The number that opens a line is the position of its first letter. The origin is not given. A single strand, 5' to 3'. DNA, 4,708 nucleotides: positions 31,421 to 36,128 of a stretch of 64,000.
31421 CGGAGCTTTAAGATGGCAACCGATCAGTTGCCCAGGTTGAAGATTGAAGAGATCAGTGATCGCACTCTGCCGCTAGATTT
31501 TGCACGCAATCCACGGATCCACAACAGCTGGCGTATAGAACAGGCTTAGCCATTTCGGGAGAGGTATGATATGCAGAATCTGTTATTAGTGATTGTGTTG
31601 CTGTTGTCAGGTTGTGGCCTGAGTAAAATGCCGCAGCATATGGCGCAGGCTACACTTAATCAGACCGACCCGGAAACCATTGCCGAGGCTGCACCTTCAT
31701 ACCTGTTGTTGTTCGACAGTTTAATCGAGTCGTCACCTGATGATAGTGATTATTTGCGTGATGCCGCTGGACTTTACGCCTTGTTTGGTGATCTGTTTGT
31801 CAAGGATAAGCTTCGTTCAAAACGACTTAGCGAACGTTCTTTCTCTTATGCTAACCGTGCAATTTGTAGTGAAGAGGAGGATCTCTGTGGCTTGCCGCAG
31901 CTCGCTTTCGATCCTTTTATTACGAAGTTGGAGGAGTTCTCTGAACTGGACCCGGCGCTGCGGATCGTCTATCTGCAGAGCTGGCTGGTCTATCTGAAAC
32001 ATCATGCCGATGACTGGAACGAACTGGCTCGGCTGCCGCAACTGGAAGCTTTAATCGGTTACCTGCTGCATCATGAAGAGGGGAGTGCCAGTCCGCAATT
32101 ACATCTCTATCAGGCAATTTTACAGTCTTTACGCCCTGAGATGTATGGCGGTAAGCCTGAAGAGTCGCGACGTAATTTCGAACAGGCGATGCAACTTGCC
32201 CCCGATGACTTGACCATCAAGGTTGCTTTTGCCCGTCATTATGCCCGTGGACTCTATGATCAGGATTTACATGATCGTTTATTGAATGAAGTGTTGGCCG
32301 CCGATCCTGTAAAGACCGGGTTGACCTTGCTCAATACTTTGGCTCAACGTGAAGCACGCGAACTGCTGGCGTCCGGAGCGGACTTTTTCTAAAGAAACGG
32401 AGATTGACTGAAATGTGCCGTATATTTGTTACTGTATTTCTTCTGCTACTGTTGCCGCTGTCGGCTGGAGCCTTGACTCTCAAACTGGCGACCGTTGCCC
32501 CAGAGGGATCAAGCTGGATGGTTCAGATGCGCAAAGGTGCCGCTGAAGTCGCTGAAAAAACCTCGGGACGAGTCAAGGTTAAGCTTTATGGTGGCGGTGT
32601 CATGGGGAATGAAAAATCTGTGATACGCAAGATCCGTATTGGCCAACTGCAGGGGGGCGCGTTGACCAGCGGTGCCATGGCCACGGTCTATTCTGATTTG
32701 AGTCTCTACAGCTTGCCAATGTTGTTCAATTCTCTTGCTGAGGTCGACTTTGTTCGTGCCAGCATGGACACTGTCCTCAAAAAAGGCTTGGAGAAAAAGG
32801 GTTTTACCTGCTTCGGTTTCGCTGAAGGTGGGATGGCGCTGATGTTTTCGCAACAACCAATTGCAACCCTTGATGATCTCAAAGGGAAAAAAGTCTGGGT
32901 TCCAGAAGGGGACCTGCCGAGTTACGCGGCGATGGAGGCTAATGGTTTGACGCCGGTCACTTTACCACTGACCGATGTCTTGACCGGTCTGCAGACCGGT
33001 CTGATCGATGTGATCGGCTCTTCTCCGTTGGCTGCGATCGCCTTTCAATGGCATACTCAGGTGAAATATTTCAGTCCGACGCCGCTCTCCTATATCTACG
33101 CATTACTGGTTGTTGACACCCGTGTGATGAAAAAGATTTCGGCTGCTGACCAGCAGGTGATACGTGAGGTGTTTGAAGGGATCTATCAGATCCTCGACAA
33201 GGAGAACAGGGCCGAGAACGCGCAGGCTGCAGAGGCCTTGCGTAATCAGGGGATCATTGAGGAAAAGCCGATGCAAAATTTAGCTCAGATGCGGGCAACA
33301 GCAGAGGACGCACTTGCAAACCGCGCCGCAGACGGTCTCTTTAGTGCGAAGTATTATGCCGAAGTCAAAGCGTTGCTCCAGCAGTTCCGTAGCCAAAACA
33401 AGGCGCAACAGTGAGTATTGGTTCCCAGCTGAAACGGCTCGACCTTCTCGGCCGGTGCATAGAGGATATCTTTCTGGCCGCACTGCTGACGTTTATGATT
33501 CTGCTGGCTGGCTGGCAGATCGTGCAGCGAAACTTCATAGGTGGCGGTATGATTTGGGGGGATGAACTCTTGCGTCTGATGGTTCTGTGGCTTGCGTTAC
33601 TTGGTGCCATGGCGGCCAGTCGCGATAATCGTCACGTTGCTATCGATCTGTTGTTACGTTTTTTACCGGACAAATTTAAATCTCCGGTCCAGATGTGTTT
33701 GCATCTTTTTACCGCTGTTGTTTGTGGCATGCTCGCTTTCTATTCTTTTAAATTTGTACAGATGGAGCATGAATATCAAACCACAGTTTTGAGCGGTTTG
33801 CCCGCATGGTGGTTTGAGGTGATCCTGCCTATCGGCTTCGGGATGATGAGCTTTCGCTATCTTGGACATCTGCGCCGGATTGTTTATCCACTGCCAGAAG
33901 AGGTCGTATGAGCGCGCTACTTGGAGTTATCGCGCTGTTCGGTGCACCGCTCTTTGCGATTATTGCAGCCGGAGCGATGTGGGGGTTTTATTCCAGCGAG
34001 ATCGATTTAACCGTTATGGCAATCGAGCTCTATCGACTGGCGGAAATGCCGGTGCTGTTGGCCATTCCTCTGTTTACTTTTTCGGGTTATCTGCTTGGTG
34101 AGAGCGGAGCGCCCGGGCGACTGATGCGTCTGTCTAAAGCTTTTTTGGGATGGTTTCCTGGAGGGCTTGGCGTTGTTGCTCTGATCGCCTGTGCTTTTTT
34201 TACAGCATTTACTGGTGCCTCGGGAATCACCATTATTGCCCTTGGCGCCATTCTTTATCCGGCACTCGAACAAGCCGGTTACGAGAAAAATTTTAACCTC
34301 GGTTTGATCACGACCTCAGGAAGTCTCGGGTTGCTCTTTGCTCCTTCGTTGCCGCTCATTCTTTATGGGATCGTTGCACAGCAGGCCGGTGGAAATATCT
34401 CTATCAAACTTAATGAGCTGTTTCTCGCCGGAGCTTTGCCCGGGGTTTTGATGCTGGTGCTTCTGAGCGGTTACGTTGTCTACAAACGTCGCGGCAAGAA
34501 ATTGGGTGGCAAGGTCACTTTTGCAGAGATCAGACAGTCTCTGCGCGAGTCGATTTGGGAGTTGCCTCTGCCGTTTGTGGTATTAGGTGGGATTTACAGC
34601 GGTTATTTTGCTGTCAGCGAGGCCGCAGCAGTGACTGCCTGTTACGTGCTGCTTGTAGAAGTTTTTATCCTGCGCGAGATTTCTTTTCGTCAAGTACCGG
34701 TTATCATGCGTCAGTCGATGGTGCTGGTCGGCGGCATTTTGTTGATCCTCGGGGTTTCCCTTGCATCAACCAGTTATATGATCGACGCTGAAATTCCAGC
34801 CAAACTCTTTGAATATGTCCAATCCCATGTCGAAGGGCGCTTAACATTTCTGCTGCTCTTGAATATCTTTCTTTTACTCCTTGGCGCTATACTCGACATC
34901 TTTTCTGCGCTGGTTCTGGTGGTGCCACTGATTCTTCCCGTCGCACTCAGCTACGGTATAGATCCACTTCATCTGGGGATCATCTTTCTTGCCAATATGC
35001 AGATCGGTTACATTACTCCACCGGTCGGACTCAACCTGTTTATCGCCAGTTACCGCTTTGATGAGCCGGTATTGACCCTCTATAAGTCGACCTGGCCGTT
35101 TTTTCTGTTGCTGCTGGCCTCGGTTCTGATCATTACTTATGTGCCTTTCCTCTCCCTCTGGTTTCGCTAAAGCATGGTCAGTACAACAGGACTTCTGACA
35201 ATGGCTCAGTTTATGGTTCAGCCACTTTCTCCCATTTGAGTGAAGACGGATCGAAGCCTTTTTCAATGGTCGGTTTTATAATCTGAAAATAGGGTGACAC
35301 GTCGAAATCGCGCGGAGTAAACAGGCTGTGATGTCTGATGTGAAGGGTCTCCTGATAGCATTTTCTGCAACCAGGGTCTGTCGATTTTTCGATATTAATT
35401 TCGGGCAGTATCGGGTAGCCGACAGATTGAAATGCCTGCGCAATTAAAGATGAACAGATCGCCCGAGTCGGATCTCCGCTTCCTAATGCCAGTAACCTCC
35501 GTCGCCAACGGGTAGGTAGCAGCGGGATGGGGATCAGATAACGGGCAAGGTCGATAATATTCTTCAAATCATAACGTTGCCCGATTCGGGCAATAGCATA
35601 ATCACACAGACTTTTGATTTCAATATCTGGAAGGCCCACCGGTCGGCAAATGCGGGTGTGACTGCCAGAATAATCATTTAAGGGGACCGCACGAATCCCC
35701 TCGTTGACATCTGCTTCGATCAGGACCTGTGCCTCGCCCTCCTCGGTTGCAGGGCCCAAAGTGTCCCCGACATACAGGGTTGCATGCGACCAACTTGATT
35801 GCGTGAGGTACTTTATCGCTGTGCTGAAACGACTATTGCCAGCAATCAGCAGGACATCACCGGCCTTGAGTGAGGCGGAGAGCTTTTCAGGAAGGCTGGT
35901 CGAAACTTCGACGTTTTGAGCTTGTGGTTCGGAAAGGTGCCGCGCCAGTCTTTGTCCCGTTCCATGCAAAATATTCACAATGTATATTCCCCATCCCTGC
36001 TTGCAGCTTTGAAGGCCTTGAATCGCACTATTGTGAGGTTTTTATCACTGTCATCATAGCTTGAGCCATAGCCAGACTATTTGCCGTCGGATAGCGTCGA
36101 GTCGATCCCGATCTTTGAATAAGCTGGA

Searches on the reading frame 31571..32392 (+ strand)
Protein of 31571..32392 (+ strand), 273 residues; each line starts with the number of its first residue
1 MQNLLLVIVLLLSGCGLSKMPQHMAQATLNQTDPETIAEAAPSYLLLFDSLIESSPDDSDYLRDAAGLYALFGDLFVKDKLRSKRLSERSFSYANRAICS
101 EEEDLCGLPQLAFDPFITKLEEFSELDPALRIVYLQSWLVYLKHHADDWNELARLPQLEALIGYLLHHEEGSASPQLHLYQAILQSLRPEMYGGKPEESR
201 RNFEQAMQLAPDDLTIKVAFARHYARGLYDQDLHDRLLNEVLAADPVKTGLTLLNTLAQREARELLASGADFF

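Call 47: search_protein_families(library=pfam, proteins=[window:31571-32392:+], max_evalue=0.001)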
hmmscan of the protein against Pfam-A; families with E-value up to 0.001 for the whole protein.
window:31571-32392:+ (273 aa): 1 family
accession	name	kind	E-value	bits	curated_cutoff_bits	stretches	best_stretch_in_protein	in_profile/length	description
PF16811.11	TAtT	-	7.3e-46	157.1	26.5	1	30-273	1-263/263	TRAP transporter T-component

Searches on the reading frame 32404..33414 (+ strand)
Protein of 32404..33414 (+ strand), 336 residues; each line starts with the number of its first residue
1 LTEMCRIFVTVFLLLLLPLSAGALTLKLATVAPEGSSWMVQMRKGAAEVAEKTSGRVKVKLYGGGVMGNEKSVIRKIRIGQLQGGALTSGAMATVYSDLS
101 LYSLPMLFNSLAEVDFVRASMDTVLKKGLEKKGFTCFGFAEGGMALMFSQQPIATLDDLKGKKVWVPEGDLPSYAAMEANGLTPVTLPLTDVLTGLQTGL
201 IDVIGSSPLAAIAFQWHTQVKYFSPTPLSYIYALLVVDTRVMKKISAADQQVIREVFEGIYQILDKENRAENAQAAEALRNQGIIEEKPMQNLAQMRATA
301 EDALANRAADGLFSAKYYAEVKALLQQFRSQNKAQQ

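Call 47: search_protein_families(library=pfam, proteins=[window:32404-33414:+], max_evalue=0.001)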
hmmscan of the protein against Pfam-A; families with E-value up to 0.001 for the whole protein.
window:32404-33414:+ (336 aa): 1 family
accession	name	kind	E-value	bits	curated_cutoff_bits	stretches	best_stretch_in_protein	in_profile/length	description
PF03480.18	DctP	-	5.8e-37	128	23.4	1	29-306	2-281/286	Bacterial extracellular solute-binding protein, family 7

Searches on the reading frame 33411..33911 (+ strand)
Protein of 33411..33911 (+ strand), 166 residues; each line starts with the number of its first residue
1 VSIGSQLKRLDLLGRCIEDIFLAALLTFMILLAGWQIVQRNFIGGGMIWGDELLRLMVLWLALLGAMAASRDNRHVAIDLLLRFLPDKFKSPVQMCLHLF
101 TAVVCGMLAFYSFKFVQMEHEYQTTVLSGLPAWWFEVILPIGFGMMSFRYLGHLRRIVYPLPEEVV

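Call 47: search_protein_families(library=pfam, proteins=[window:33411-33911:+], max_evalue=0.001)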
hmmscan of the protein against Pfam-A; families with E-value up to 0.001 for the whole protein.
window:33411-33911:+ (166 aa): 1 family
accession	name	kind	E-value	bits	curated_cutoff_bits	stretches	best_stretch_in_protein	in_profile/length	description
PF04290.18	DctQ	-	3.5e-30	105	28.3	1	29-157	1-129/132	Tripartite ATP-independent periplasmic transporters, DctQ component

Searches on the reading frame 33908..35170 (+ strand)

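Call 47: search_protein_families(library=pfam, proteins=[window:33908-35170:+], max_evalue=0.001)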
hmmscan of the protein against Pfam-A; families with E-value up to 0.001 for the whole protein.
window:33908-35170:+ (420 aa): 1 family
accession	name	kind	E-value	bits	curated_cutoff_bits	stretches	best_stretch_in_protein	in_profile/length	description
PF06808.19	DctM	-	5.3e-78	263.1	23.8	1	7-413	6-411/413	Tripartite ATP-independent periplasmic transporter, DctM component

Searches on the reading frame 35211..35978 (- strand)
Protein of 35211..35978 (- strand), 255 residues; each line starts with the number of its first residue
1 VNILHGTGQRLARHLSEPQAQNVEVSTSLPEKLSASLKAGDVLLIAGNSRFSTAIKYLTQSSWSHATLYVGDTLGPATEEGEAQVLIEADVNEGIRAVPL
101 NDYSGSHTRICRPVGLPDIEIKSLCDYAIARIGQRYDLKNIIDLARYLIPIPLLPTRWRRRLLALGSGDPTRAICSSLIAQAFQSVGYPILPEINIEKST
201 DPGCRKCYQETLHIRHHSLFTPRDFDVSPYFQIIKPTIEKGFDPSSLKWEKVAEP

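Call 47: search_protein_families(library=pfam, proteins=[window:35211-35978:-], max_evalue=0.001)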
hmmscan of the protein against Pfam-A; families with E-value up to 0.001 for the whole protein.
window:35211-35978:- (255 aa): 1 family
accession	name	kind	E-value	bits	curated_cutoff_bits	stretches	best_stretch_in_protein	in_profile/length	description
PF05708.18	Peptidase_C92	-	1.5e-08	35.4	27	1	37-139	2-99/166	Permuted papain-like amidase enzyme, YaeF/YiiX, C92 family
